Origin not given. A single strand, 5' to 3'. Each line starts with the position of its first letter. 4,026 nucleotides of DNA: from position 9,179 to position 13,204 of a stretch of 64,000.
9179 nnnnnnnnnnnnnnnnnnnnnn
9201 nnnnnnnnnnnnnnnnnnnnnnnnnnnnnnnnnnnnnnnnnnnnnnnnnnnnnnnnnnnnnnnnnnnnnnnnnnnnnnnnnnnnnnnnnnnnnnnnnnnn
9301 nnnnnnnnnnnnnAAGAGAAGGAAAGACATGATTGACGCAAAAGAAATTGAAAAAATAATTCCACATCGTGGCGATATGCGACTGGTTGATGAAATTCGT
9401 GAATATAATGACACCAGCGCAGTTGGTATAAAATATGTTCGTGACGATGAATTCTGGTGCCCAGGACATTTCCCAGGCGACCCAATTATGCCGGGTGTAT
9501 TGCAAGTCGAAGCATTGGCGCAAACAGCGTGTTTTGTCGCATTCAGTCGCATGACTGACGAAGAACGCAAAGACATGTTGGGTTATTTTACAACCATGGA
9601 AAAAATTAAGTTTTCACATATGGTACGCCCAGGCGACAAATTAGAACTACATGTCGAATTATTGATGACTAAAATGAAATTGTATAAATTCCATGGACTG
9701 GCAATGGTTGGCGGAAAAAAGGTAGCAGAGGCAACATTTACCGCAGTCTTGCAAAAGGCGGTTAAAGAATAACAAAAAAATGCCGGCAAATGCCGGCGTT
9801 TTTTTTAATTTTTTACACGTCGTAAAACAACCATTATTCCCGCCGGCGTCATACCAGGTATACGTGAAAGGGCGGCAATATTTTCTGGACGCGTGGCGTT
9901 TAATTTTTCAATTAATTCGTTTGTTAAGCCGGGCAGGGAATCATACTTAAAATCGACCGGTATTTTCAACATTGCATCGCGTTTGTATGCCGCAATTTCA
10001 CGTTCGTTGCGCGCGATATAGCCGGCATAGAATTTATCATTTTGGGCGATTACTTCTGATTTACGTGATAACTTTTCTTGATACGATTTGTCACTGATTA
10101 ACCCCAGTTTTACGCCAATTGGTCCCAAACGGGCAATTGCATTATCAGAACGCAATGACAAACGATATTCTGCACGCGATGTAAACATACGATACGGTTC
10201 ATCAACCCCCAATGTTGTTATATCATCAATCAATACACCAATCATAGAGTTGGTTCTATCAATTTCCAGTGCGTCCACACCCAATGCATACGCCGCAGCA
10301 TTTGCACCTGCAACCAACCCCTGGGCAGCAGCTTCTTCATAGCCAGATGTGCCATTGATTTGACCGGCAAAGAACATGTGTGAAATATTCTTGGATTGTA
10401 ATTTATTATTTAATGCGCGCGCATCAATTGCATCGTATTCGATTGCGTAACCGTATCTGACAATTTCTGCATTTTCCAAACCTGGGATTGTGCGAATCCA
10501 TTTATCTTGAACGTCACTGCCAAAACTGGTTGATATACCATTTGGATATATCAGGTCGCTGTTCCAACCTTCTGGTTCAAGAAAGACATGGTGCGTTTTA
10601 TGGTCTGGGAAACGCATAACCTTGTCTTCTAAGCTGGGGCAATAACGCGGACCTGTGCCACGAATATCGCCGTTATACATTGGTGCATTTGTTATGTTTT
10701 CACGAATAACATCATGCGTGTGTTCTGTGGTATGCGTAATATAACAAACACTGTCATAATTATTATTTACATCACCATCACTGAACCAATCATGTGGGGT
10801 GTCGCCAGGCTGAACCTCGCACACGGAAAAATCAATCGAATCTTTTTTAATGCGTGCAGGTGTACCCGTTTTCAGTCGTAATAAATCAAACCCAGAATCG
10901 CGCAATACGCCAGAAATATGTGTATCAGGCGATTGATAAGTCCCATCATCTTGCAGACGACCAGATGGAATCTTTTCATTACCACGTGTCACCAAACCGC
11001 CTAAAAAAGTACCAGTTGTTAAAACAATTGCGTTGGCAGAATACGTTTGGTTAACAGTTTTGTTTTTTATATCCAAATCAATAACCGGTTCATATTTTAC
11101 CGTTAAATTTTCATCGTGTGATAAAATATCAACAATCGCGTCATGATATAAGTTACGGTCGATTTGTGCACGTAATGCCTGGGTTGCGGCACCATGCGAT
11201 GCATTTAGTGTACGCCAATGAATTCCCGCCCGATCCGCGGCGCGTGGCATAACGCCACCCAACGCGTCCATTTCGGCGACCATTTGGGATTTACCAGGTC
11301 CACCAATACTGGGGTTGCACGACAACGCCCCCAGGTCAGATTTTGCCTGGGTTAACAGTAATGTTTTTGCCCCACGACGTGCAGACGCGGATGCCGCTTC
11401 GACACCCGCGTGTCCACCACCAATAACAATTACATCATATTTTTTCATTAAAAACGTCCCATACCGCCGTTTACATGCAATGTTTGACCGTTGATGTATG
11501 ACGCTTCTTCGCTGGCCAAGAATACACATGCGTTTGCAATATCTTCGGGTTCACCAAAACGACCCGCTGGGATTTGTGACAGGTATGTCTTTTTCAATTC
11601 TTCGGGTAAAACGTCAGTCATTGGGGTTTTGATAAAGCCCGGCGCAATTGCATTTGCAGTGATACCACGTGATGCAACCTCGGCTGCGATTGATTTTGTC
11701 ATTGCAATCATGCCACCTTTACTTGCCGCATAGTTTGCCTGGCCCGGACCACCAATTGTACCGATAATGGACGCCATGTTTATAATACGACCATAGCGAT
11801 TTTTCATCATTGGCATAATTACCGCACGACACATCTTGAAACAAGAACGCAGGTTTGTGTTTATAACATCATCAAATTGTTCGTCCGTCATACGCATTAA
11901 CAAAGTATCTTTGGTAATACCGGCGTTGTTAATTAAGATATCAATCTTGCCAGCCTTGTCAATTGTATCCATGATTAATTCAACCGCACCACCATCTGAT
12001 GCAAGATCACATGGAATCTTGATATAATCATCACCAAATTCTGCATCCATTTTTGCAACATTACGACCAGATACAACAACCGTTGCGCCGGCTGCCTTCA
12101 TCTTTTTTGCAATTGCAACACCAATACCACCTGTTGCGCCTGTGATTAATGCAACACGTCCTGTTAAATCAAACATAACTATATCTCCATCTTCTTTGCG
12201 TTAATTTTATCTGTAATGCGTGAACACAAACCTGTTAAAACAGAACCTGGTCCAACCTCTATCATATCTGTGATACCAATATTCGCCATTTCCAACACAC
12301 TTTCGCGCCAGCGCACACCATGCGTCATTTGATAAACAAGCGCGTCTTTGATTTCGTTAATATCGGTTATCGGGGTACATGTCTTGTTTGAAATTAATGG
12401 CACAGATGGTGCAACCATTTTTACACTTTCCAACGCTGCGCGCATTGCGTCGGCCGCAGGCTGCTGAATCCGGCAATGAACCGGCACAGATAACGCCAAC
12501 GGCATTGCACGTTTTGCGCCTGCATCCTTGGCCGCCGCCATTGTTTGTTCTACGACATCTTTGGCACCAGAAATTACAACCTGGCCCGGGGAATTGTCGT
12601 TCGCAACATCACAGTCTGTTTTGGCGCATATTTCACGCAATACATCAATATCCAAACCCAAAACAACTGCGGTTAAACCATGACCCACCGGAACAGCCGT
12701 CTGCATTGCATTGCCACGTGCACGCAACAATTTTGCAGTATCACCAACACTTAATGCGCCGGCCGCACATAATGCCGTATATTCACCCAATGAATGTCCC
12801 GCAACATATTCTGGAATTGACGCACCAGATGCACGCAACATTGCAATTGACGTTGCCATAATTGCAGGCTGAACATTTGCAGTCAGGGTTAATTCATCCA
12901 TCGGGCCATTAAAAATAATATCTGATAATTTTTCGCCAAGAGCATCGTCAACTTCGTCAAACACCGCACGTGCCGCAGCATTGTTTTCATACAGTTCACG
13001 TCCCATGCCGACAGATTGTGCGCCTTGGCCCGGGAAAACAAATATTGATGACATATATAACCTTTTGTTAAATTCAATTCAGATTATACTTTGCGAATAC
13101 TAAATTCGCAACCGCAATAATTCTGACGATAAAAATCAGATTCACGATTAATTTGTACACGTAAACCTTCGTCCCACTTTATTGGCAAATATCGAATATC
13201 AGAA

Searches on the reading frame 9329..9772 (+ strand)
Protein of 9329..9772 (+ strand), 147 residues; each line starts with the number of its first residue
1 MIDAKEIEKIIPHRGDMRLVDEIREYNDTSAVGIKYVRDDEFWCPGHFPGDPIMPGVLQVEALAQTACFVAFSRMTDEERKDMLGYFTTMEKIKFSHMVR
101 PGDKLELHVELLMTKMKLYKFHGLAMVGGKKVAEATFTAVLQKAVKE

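Call 28: search_protein_families(library=pfam, proteins=[window:9329-9772:+], max_evalue=0.001)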
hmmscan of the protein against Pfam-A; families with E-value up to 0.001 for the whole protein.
window:9329-9772:+ (147 aa): 2 families
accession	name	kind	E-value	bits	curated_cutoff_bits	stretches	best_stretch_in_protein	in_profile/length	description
PF07977.19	FabA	-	1.5e-26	93.1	23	1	11-135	1-137/138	FabA-like domain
PF22818.2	ApeI-like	-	7e-06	26.7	28.5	1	23-122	7-96/119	ApeI dehydratase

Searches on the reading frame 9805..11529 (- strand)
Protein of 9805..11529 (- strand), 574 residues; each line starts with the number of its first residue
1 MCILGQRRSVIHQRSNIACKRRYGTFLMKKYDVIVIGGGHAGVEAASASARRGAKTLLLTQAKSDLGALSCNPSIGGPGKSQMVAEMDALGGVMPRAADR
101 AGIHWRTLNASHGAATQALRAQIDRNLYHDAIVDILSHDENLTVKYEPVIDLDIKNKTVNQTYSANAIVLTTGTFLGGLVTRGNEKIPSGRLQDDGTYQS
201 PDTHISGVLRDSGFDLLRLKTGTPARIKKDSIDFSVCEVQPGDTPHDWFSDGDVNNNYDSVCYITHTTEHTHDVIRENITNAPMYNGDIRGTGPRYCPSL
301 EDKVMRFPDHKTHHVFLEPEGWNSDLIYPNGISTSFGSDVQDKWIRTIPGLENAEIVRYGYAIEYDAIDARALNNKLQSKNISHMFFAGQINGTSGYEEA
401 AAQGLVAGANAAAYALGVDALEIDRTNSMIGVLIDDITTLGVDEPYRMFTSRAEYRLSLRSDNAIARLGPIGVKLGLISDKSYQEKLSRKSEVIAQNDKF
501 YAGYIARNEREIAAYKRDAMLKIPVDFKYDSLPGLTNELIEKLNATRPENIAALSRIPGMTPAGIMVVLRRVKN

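Call 28: search_protein_families(library=pfam, proteins=[window:9805-11529:-], max_evalue=0.001)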
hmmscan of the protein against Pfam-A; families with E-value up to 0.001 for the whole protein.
window:9805-11529:- (574 aa): 6 families
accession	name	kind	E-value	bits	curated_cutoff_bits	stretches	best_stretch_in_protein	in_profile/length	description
PF01134.28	GIDA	-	1.2e-144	482.6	22.1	1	32-417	1-389/391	Glucose inhibited division protein A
PF13932.14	SAM_GIDA_C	-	8e-20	70.9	27.1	1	514-569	2-57/57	tRNA modifying enzyme MnmG/GidA C-terminal helical bundle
PF12831.13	FAD_oxidored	-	7.8e-09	35.7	27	1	32-228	1-182/416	FAD dependent oxidoreductase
PF07992.20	Pyr_redox_2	-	9.2e-07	29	26.1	1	31-174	1-109/291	Pyridine nucleotide-disulphide oxidoreductase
PF00890.30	FAD_binding_2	-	2e-05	24.4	20.4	1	32-64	1-33/414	FAD binding domain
PF03486.20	HI0933_like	-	0.00016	21.7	50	0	32-64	2-34/244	HI0933-like protein Rossmann domain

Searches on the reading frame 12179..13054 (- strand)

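Call 28: search_protein_families(library=pfam, proteins=[window:12179-13054:-], max_evalue=0.001)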
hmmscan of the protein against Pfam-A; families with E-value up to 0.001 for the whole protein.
window:12179-13054:- (291 aa): 1 family
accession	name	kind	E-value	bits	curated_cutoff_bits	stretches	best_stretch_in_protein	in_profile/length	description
PF00698.26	Acyl_transf_1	-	8.7e-41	140.9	32.7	1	4-280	1-278/319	Acyl transferase domain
